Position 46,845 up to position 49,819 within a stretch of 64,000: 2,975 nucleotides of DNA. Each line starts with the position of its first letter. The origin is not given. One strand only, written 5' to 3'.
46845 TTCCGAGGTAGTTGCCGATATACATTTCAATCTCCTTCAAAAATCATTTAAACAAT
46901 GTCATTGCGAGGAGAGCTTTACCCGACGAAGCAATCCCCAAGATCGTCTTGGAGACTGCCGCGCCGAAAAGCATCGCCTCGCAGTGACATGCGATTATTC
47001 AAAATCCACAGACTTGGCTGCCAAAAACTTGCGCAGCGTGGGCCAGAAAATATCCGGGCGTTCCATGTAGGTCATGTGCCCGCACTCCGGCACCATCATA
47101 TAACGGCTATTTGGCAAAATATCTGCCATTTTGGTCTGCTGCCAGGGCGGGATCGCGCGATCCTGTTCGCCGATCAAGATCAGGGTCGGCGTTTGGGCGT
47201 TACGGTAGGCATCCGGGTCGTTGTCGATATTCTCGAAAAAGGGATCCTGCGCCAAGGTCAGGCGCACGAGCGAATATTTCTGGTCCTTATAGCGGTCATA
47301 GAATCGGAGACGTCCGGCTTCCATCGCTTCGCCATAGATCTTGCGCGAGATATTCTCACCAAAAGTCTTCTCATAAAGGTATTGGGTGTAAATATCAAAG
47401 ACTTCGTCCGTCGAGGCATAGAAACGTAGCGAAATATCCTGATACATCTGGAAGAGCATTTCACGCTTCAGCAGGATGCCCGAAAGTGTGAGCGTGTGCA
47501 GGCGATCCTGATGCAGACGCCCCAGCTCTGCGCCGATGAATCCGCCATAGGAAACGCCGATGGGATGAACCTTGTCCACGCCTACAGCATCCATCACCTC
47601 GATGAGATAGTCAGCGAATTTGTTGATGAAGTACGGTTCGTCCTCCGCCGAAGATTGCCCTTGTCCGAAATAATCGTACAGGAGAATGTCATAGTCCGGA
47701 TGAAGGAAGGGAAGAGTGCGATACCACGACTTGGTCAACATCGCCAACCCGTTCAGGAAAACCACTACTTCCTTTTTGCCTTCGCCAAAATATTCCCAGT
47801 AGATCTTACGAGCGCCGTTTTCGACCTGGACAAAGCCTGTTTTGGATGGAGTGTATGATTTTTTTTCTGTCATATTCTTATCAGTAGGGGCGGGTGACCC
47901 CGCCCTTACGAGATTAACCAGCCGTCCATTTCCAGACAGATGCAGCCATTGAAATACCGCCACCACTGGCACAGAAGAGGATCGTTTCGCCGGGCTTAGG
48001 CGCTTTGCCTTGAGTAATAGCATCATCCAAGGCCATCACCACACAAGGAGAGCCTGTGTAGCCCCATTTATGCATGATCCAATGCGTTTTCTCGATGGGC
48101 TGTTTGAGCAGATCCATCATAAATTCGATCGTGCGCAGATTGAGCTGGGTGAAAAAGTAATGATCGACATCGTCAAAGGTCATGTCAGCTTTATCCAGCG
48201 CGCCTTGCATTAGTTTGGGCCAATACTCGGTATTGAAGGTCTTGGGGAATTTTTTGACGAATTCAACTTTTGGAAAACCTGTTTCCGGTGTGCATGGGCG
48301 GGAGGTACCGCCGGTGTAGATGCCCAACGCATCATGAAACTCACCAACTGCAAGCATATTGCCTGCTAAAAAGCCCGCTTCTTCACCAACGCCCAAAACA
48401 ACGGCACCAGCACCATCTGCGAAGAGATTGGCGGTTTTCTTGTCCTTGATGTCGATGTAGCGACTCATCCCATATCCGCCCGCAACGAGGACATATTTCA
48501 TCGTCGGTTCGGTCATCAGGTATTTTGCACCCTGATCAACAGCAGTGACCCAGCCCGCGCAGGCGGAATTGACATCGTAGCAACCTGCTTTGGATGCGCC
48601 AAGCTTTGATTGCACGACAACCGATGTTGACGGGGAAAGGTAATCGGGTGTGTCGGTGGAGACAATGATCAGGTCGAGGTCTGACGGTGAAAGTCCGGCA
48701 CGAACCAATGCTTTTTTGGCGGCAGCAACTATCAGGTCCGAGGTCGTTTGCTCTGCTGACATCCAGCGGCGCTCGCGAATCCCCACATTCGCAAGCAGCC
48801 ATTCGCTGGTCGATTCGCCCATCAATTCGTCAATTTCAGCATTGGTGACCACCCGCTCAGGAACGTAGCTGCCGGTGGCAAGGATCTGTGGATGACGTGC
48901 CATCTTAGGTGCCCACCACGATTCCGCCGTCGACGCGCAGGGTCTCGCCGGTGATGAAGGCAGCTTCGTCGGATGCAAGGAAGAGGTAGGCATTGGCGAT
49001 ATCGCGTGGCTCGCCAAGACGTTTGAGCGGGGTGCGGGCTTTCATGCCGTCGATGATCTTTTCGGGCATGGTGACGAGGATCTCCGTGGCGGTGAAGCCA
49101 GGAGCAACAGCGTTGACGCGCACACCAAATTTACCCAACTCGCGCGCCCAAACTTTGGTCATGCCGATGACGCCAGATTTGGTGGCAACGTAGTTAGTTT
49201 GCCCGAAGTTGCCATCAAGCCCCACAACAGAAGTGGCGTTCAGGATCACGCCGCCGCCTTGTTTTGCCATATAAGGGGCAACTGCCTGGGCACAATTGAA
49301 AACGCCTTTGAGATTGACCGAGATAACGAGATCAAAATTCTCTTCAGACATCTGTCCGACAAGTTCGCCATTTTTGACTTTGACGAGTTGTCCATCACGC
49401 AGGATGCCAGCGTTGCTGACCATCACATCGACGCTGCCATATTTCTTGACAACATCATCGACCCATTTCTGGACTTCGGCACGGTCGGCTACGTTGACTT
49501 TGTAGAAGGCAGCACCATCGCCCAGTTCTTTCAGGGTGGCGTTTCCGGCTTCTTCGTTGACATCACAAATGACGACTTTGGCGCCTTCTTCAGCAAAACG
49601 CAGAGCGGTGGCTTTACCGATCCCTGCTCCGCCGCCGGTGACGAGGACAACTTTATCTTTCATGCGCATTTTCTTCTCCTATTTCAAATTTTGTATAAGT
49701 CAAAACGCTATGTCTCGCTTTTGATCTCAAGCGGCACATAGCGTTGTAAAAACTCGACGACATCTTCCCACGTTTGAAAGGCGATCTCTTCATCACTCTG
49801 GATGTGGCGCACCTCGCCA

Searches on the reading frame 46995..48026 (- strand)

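Call 33: search_protein_families(library=pfam, proteins=[window:46995-48026:-], max_evalue=0.000001)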
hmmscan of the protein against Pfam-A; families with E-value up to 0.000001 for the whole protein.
window:46995-48026:- (343 aa): 3 families
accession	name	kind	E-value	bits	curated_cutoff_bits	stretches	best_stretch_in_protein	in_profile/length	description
PF00561.26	Abhydrolase_1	-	2e-28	100.2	25.8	1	87-324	2-245/245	alpha/beta hydrolase fold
PF12697.13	Abhydrolase_6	-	6.9e-18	66.5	26.3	1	88-326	1-213/217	Alpha/beta hydrolase family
PF12146.15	Hydrolase_4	-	8.3e-10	38.8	27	0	85-190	4-115/239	Serine aminopeptidase, S33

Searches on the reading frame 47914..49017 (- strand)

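Call 33: search_protein_families(library=pfam, proteins=[window:47914-49017:-], max_evalue=0.000001)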
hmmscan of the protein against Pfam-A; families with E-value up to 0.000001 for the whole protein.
window:47914-49017:- (367 aa): 2 families
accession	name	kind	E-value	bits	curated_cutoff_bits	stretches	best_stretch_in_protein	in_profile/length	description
PF08541.16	ACP_syn_III_C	-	9.2e-21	74.2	26.6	1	274-364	1-90/90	3-Oxoacyl-[acyl-carrier-protein (ACP)] synthase III C terminal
PF08545.16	ACP_syn_III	-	5.8e-19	68.2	24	1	147-218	1-73/80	3-Oxoacyl-[acyl-carrier-protein (ACP)] synthase III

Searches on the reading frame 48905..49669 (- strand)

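Call 33: search_protein_families(library=pfam, proteins=[window:48905-49669:-], max_evalue=0.000001)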
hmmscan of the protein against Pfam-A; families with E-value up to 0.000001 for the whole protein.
window:48905-49669:- (254 aa): 3 families
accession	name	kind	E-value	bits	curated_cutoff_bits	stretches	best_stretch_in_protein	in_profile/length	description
PF13561.12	adh_short_C2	-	1.7e-67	227.9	27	1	15-250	6-235/236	Enoyl-(Acyl carrier protein) reductase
PF00106.31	adh_short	-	5.7e-58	196.1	26.6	1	6-200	1-189/195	short chain dehydrogenase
PF08659.16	KR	-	1.6e-12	48.1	22.6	1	8-170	3-159/180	KR domain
